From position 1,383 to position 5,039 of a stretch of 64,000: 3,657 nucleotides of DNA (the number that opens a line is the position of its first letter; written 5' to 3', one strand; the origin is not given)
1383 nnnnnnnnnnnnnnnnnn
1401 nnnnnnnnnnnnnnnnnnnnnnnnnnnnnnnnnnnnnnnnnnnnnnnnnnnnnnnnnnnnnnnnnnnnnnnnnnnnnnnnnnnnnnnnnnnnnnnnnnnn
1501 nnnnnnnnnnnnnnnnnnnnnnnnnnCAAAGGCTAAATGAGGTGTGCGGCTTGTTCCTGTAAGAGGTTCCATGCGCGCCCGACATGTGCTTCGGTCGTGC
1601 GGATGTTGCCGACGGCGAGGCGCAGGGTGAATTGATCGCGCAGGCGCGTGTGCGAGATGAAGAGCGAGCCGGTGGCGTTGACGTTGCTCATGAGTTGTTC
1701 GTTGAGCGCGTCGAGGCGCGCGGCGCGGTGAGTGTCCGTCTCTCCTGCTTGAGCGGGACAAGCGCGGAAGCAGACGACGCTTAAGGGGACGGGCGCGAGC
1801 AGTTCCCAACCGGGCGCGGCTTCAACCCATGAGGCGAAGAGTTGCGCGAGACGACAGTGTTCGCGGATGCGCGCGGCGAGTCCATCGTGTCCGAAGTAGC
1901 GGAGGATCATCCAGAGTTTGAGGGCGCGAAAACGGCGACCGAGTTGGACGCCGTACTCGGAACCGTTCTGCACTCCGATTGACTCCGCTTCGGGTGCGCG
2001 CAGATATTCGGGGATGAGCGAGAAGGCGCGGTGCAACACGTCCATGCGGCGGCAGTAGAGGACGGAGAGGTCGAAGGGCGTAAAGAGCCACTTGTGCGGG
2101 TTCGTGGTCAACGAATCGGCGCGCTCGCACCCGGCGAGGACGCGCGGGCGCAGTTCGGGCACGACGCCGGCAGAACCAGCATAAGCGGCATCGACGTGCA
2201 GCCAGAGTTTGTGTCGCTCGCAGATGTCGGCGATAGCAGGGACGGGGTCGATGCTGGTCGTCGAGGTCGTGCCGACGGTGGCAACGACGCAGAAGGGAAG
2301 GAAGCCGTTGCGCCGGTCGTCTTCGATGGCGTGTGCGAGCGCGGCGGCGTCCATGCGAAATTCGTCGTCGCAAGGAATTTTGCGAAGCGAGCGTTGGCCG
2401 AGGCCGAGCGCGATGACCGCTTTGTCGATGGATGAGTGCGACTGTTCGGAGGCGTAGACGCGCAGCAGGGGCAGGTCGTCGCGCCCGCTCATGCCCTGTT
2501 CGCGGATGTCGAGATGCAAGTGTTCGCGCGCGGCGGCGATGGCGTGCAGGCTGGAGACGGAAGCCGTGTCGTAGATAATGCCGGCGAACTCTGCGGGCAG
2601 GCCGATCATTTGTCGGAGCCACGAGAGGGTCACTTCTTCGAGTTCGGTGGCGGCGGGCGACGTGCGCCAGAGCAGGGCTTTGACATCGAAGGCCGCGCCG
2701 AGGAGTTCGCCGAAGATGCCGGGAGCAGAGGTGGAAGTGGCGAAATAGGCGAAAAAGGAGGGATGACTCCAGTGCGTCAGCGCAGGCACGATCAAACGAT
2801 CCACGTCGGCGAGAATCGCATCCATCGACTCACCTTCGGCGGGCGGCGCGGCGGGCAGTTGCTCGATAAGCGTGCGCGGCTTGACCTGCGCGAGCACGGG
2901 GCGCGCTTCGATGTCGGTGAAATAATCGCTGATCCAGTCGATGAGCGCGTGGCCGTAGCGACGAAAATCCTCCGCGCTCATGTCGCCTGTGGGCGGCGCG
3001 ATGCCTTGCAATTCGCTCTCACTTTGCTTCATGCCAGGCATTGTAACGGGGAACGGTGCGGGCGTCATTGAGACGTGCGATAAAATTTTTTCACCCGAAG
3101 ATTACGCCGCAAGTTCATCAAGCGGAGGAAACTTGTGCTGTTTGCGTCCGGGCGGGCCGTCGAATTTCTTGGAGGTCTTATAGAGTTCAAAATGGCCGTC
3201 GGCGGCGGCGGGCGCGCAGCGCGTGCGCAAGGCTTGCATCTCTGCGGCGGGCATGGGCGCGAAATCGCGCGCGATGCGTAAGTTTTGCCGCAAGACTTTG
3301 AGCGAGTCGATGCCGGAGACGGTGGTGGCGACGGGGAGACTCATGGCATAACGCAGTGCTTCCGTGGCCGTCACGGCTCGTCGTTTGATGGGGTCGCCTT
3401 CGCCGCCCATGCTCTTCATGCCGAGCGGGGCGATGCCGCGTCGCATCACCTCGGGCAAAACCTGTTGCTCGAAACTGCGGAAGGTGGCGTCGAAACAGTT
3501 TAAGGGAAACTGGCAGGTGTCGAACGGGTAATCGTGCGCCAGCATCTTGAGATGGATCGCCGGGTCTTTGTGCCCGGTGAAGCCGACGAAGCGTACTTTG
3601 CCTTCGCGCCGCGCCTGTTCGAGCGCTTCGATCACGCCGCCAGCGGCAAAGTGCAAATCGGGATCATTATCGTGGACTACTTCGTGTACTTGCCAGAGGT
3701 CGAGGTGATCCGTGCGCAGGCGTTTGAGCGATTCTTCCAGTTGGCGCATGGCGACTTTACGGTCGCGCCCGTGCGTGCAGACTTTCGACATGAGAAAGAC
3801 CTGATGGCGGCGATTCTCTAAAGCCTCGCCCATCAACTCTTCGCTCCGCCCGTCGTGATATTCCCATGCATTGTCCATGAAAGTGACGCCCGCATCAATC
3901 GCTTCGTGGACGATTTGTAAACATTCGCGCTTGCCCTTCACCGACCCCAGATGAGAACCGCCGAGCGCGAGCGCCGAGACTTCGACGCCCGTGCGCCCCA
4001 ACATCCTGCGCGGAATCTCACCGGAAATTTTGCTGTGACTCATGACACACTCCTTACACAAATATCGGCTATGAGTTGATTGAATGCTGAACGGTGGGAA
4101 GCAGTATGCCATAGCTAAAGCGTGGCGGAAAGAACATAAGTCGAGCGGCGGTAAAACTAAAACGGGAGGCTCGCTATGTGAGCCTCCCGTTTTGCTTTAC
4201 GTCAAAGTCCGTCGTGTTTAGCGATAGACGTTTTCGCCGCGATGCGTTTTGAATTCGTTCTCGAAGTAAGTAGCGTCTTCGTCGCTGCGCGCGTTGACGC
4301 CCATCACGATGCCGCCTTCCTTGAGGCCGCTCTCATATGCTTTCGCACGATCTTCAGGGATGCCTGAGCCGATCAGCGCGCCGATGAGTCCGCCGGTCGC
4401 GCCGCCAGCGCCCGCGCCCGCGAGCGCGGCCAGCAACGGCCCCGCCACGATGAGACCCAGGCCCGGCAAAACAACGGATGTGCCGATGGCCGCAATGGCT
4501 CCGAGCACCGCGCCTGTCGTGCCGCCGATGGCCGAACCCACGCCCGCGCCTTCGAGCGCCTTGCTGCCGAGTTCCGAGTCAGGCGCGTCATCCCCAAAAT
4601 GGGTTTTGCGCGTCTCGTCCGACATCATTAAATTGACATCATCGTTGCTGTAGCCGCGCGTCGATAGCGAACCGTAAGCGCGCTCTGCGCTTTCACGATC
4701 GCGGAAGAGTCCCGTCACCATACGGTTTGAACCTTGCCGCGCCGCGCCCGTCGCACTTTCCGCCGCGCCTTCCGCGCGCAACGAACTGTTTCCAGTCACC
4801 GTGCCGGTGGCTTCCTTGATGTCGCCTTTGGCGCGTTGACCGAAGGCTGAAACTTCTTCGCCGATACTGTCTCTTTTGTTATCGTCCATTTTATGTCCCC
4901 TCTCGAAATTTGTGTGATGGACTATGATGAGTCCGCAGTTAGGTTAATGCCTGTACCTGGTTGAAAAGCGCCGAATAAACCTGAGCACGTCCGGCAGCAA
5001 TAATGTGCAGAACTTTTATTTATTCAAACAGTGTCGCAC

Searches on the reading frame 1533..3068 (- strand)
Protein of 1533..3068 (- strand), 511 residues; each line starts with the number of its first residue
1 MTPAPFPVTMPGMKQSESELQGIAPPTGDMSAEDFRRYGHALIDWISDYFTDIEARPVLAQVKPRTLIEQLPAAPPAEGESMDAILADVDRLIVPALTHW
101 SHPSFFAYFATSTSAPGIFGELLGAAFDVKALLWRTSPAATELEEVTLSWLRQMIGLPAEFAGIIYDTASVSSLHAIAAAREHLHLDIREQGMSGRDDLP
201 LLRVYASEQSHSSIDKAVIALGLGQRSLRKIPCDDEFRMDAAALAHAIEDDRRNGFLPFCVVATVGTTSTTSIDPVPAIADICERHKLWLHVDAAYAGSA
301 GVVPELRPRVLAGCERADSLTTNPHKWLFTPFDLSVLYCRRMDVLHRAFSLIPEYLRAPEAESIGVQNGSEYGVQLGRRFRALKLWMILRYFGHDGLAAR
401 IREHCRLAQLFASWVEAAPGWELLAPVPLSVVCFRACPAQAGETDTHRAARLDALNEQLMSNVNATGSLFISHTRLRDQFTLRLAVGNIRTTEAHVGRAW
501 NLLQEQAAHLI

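Call 37: search_protein_families(library=pfam, proteins=[window:1533-3068:-], max_evalue=0.00001)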
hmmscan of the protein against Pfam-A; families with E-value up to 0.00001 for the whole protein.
window:1533-3068:- (511 aa): 2 families
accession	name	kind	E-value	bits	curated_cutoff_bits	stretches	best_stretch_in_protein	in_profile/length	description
PF00282.25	Pyridoxal_deC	-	4.5e-99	332.1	27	1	64-436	1-374/375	Pyridoxal-dependent decarboxylase conserved domain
PF05889.19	SepSecS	-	9e-07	28.4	21.1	1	209-298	110-196/389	O-phosphoseryl-tRNA(Sec) selenium transferase, SepSecS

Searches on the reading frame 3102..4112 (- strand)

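Call 37: search_protein_families(library=pfam, proteins=[window:3102-4112:-], max_evalue=0.00001)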
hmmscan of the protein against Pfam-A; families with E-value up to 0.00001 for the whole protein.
window:3102-4112:- (336 aa): 1 family
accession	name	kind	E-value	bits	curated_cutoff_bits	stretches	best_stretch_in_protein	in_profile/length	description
PF00248.27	Aldo_ket_red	-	1.7e-32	113.1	24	1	48-237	2-194/291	Aldo/keto reductase family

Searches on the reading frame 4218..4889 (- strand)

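Call 37: search_protein_families(library=pfam, proteins=[window:4218-4889:-], max_evalue=0.00001)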
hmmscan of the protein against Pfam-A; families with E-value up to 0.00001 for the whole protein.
window:4218-4889:- (223 aa): 1 family
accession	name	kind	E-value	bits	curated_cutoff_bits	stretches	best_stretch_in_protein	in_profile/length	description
PF05532.17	CsbD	-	5.3e-08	33.1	40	1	18-52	8-42/53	CsbD-like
